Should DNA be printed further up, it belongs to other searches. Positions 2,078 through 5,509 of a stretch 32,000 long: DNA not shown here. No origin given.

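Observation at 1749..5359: Excisionase-type HTH gene tightly coupled to a PLD-nuclease/DExH-helicase/DUF3427 giant protein next to an IS end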

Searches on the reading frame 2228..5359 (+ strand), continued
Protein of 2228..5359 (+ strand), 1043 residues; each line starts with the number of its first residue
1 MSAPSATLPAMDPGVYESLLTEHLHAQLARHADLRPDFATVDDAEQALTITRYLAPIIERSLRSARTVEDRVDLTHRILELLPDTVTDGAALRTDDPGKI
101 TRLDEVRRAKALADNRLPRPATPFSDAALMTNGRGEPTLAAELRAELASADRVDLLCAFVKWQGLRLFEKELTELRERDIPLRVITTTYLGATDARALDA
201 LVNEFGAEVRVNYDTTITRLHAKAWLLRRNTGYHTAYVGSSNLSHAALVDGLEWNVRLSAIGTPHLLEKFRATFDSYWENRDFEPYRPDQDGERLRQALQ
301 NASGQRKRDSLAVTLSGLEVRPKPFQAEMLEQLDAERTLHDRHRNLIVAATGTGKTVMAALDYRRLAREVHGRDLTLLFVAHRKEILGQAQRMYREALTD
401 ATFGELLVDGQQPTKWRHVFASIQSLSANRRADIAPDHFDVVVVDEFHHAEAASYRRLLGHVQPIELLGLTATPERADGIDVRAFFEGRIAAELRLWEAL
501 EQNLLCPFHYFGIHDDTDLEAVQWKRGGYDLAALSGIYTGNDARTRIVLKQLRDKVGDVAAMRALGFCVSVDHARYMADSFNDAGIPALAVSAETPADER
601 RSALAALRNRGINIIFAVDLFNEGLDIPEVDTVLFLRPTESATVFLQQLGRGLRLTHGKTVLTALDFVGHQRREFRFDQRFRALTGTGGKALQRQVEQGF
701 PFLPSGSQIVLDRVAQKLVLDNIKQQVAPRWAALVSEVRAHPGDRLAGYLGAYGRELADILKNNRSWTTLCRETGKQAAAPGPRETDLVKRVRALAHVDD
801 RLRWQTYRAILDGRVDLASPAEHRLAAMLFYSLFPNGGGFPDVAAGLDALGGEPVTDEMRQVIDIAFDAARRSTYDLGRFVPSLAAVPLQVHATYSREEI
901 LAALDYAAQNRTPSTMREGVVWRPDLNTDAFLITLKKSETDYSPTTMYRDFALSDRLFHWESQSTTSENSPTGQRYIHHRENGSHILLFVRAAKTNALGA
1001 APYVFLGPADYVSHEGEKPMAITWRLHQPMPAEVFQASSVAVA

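Call 49: search_protein_families(library=ncbifam, proteins=[L008:14486-15073:+], max_evalue=0.01)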
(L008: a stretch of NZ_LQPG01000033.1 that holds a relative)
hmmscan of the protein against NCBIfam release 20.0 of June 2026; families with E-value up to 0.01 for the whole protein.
L008:14486-15073:+ (195 aa): 1 family
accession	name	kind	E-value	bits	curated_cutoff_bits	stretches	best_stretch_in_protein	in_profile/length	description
NF046100.1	RSP_2648_fam_PIN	equivalog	8.1e-13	48.7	170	1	11-186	2-175/177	RSP_2648 family PIN domain-containing protein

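Call 53: predict_structure(alignment_id=A1)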
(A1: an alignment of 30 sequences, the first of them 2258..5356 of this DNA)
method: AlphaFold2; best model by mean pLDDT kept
length: 1033 residues; sequences in the alignment: 30
mean_pLDDT: 50.2   pTM: 0.34
mean pLDDT of the five models: 50.2, 49.1, 48.3, 47.9, 46.9
residues with pLDDT >= 90: 1; 70-90: 211; 50-70: 265; < 50: 556
segments of 3 or more residues with pLDDT < 50: 1-15, 24-46, 69-137, 207-259, 294-345, 386-393, 460-471, 478-560, 610-678, 689-706, 711-713, 715-771, 925-968, 983-989, 1004-1012, 1019-1033
pLDDT, mean of each block of 10 residues (from residue 1): 30 48 47 44 49 56 54 34 30 30 28 27 34 47 60 62 78 71 73 87 57 31 32 26 27 41 70 85 77 42 25 30 26 22 44 53 66 56 47 47 58 72 77 63 74 65 36 51 30 25 32 34 34 23 26 33 62 66 70 71 60 40 37 32 33 30 32 41 55 35 45 45 37 39 40 38 42 56 71 85 76 87 77 78 70 64 68 82 80 75 58 63 45 33 32 32 45 67 51 73 44 55 37 26
secondary structure, 60 per line:
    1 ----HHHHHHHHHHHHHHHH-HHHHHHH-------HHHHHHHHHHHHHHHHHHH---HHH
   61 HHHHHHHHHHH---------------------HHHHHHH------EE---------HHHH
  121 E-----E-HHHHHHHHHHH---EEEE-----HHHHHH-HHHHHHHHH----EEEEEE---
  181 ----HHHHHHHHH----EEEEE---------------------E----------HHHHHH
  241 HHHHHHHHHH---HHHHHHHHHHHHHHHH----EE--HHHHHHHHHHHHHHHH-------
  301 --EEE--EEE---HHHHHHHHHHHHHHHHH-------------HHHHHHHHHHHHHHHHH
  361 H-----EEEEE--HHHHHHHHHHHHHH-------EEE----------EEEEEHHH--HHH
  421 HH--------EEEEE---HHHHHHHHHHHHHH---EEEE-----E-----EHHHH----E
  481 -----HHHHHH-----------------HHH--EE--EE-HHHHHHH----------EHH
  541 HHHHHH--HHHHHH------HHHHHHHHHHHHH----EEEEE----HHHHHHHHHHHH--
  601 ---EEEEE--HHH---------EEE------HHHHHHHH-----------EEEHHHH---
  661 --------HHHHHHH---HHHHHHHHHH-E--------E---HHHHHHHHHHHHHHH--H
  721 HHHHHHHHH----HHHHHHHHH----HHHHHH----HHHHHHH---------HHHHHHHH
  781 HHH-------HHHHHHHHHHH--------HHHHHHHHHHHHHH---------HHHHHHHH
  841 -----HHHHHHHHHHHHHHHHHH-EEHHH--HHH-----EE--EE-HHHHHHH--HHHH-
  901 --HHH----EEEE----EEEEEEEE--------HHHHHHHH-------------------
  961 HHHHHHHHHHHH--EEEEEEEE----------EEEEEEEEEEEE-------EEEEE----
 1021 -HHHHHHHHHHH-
elements in order (helices of 4 or more, strands of 3 or more residues): H5-20 H22-28 H36-54 H58-71 H93-99 H117-120 H129-139 E143-146 H152-157 H159-167 E172-177 H185-193 E198-202 H235-250 H254-269 H278-293 E303-305 E308-310 H314-330 H344-361 E367-371 H374-387 E395-397 E408-412 H418-422 E431-435 H439-452 E456-459 H472-475 H486-491 H521-527 H539-546 H549-554 H561-573 E578-582 H587-598 E604-608 E623-625 H632-639 E651-653 H654-657 H669-675 H679-688 H703-717 H720-729 H734-742 H747-752 H757-763 H773-783 H791-801 H810-823 H833-840 H846-863 H887-893 H896-899 E910-913 E918-925 H934-941 H961-972 E975-982 E993-1004 E1012-1016 H1022-1032

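Call 54: search_solved_structures(query=A1, max_evalue=0.001, show_alignments=1)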
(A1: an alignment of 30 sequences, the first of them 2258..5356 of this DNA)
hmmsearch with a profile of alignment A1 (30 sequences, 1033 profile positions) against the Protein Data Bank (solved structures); distinct sequences matched with E-value up to 0.001: 81 (the best 60 are shown).
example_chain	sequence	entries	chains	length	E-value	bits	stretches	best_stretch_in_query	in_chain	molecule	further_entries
7clg_A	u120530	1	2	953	3.4e-99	336.1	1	119-666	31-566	Putative helicase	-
6jde_B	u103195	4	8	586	2.4e-25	91.6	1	314-660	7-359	Putative DNA repair helicase RadD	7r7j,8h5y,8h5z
3h1t_A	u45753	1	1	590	8.2e-22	79.9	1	325-665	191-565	Type I site-specific restriction-modification system, R (Restriction) subunit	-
6p4f_A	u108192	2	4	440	2.6e-11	45.1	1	580-670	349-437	DNA-dependent ATPase XPBII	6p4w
5tnu_A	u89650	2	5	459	3e-11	44.9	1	580-670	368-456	DNA-dependent ATPase XPBII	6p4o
6p66_A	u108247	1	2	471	2.1e-10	42.2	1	580-653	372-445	DNA repair protein RAD25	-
2fwr_A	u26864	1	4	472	2.1e-10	42.1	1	580-653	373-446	DNA repair protein RAD25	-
3eaq_A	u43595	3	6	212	2.3e-09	38.7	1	542-651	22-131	Heat resistant RNA dependent ATPase | Hera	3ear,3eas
4kbf_A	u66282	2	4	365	5.7e-09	37.4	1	542-651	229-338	Heat resistant RNA dependent ATPase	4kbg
3i32_A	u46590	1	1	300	5.8e-09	37.4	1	542-651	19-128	Heat resistant RNA dependent ATPase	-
9mw6_A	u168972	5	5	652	6.9e-09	37.1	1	309-462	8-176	AncD1D2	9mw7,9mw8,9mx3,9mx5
2yjt_D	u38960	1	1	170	3.2e-08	34.9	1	550-653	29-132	ATP-DEPENDENT RNA HELICASE SRMB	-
1wp9_A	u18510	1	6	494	1.7e-07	32.5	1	556-652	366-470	ATP-dependent RNA helicase, putative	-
1t5l_A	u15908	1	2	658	5e-06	27.6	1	553-654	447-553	UvrABC system protein B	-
1d9z_A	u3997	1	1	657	5e-06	27.6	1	553-654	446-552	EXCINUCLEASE UVRABC COMPONENT UVRB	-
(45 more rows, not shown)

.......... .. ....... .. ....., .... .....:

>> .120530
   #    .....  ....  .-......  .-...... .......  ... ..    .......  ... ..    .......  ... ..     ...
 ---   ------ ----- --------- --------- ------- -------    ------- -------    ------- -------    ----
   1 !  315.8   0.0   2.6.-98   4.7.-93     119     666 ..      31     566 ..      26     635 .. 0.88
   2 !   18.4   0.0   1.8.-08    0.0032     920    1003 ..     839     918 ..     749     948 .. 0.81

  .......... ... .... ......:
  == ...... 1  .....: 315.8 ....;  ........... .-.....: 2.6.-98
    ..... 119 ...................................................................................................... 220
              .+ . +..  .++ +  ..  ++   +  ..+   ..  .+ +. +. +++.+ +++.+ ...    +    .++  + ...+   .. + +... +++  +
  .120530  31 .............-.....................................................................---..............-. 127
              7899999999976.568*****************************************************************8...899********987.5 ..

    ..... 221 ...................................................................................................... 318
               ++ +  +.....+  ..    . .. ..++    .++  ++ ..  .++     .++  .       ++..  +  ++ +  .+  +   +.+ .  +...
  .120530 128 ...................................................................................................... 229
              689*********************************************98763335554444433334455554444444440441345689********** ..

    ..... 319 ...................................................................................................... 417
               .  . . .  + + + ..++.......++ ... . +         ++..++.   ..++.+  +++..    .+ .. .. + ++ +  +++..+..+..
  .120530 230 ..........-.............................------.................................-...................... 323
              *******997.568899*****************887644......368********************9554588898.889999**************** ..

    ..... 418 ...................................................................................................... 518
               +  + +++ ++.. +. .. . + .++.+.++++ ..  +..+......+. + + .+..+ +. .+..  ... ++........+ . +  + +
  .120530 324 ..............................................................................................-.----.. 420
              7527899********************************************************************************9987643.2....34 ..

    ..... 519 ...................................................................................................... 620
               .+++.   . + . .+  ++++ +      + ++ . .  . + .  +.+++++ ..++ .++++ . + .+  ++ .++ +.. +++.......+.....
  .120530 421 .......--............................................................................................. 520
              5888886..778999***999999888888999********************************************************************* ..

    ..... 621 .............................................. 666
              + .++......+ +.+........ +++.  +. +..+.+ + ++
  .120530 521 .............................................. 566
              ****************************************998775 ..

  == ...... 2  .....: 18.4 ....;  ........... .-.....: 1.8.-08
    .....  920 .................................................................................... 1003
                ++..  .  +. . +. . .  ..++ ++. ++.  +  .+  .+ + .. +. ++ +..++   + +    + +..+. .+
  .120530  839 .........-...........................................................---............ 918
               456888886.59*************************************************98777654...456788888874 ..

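Call 73: search_protein_families(library=padloc, proteins=[L003:9168-10505:-, L032:9470-14842:+, L053:1175-4417:-], max_evalue=0.001)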
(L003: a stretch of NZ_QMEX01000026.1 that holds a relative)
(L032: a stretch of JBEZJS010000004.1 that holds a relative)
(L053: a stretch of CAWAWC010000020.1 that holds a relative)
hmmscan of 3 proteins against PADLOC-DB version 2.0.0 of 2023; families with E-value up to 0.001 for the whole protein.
L003:9168-10505:- (445 aa): 11 families
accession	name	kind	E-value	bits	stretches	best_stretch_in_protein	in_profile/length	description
PDLC00315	PtuB1|PtuB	-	3.8e-06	24.8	1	302-356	23-79/227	Unknown function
PDLC00337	PtuB1|PtuB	-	1.7e-05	22.8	1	298-359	45-110/216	Unknown function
PDLC01256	Cas9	-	3.1e-05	21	1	311-363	513-569/711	"CAS-II-A,CAS-II-B,CAS-II-C; effector__SPE"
PDLC00973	Cas9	-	6.3e-05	19.7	1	311-362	606-664/830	CRISPR subtype II RNA-guided endonuclease Cas9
PDLC02859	DpdF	-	0.00012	18.7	1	309-367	7-65/545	DpdF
PDLC00340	PtuB1|PtuB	-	0.00028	18.5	1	310-355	67-112/268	Unknown function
PDLC00331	PtuB1|PtuB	-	0.00033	18.3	1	298-355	23-82/222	Unknown function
PDLC00328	PtuB1|PtuB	-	0.00037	18.1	0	298-326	49-77/295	Unknown function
PDLC00330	PtuB1|PtuB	-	0.00074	17.4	0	299-350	43-106/271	Unknown function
PDLC04247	PDC-M01B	-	0.00093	17.1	0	310-361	101-152/286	-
PDLC01460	Cas9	-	0.00098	15.4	0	321-365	515-559/901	"CAS-II-A,CAS-II-B,CAS-II-C; effector__SPE"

L032:9470-14842:+ (1790 aa): 8 families
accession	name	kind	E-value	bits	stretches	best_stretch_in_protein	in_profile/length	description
PDLC05009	PDC-S37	-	1.5e-55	186.7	2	1064-1783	904-1540/1550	-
PDLC02194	Hhe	-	6.2e-32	107.9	2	1016-1527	1303-1808/1911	-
PDLC03920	MkoA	-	7.2e-28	95.4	2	396-524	619-722/1112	-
PDLC03924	MkoC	-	2.2e-27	93.6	1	1062-1354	623-944/1136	-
PDLC03921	MkoA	-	8.8e-16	54.8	2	384-469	1020-1109/1607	-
PDLC04140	mad8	-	4e-09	34.4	1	397-508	16-132/314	mads_8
PDLC01734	typeIV_RecD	-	7.2e-05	19.2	1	386-455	334-401/763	RecD_0_IVD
PDLC01439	typeIV_DinG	-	0.00062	16.5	0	387-478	9-102/575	CAS-IV-A; associated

L053:1175-4417:- (1080 aa): 34 families (the best 25 are shown)
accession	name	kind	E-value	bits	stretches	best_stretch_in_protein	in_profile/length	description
PDLC02851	DpdE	-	6.3e-228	757.3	1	18-1079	16-1054/1055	DpdE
PDLC02842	DpdE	-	3.8e-136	453.4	1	536-1062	616-1153/1176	DpdE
PDLC02850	DpdE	-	2.7e-115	384.6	1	581-1080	767-1261/1282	DpdE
PDLC02849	DpdE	-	4.7e-115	383.6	1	496-1064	282-837/857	DpdE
PDLC02845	DpdE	-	4.2e-111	370.7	1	499-1060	735-1273/1293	DpdE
PDLC00633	ZorD1|ZorD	-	3.1e-97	324.7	1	499-1060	323-885/908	"SWI2/SNF2 helicase, Mrr-like nuclease"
PDLC00629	ZorD1|ZorD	-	2.6e-83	278.5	1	602-1037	465-926/1012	"SWI2/SNF2 helicase, Mrr-like nuclease"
PDLC00632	ZorD1|ZorD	-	4.2e-80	268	1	607-1055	579-1075/1101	"SWI2/SNF2 helicase, Mrr-like nuclease"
PDLC00631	ZorD1|ZorD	-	3e-77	258.4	1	618-1040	440-884/1071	"SWI2/SNF2 helicase, Mrr-like nuclease"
PDLC00634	ZorD1|ZorD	-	3.1e-73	245.1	1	607-1038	482-940/1208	"SWI2/SNF2 helicase, Mrr-like nuclease"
PDLC02848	DpdE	-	2.2e-67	225.7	1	581-979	319-716/856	DpdE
PDLC02854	DpdE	-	6.6e-51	171.2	1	609-1040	567-1038/1083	DpdE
PDLC00627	ZorD1|ZorD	-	3.5e-49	165.6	2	714-1038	603-964/1006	"SWI2/SNF2 helicase, Mrr-like nuclease"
PDLC00628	ZorD1|ZorD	-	1.8e-48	163.1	1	608-1037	501-944/1171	"SWI2/SNF2 helicase, Mrr-like nuclease"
PDLC02627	DrmD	-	2.1e-42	143.3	1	634-1074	313-712/748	DrmD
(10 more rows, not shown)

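Call 74: search_protein_families(library=pfam, proteins=[L003:9168-10505:-, L032:9470-14842:+, L053:1175-4417:-], max_evalue=0.01)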
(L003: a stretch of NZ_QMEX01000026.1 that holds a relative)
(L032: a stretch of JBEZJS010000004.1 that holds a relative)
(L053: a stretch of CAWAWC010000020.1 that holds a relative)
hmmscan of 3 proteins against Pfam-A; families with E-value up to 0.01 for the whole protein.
L003:9168-10505:- (445 aa): 3 families
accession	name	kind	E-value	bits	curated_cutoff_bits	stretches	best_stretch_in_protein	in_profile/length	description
PF13395.12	HNH_4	-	1.7e-07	31.6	22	1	324-358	19-53/54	HNH endonuclease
PF01844.29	HNH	-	5.3e-07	30.1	21.4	1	312-353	1-44/47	HNH endonuclease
PF14279.12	HNH_5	-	5.5e-06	26.6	27.5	1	312-358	1-48/56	HNH endonuclease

L032:9470-14842:+ (1790 aa): 17 families
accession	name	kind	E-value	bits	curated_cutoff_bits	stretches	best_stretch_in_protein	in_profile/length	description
PF18741.7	MTES_1575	-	4.6e-30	104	38.2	1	1405-1497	1-96/96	REase_MTES_1575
PF13086.12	AAA_11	-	5.5e-17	62.8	27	2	394-539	2-147/257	AAA domain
PF13604.12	AAA_30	-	1.1e-11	45.3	27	1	394-459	2-69/191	AAA domain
PF13245.12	AAA_19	-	1.9e-11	44.7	25.1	1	398-465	1-70/134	AAA domain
PF13087.12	AAA_12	-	2e-11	44.3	27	1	1181-1350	19-190/195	AAA domain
PF00580.27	UvrD-helicase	-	1.3e-06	28.8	23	1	395-656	2-212/271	UvrD/REP helicase N-terminal domain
PF05127.21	NAT10_TcmA_helicase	-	3.1e-05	24.4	22.7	1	412-474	1-62/176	RNA cytidine acetyltransferase NAT10/TcmA, helicase domain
PF04851.21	ResIII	-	7.4e-05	23.1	22.5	1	394-456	4-73/164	Type III restriction enzyme, res subunit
PF13401.12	AAA_22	-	8.3e-05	23.4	27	1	407-483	4-76/130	AAA domain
PF01695.23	IstB_IS21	-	0.00016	21.7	24.1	1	402-446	86-130/238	IstB-like ATP binding protein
PF20720.3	nSTAND3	-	0.00094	19.3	27.2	1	398-446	7-55/155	Novel STAND NTPase 3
PF04480.18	DUF559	-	0.0012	19.1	20.6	1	1422-1493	37-104/109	Protein of unknown function (DUF559)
PF02562.22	PhoH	-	0.0015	18.5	27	1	393-438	4-51/205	PhoH-like protein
PF00270.35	DEAD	-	0.0021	18.2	26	1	396-462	2-71/167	DEAD/DEAH box helicase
PF24883.2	NPHP3_N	-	0.0029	18.2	24.8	1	410-496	24-104/164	Nephrocystin 3, N-terminal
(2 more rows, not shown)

L053:1175-4417:- (1080 aa): 6 families
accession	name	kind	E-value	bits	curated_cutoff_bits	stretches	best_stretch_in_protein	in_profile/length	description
PF00176.29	SNF2-rel_dom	-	2.4e-61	207.8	24.9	1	623-904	1-290/290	SNF2-related domain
PF00271.37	Helicase_C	-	7.4e-20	71.7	23.5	1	916-1025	2-110/110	Helicase conserved C-terminal domain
PF04851.21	ResIII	-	0.00011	22.6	22.5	1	619-778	3-163/164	Type III restriction enzyme, res subunit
PF00270.35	DEAD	-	0.00074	19.7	26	1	646-778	22-161/167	DEAD/DEAH box helicase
PF08455.15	SNF2_assoc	-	0.002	17.6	27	1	298-574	70-332/373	Bacterial SNF2 helicase associated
PF04434.22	SWIM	-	0.0021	18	19.6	1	71-97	8-36/38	SWIM zinc finger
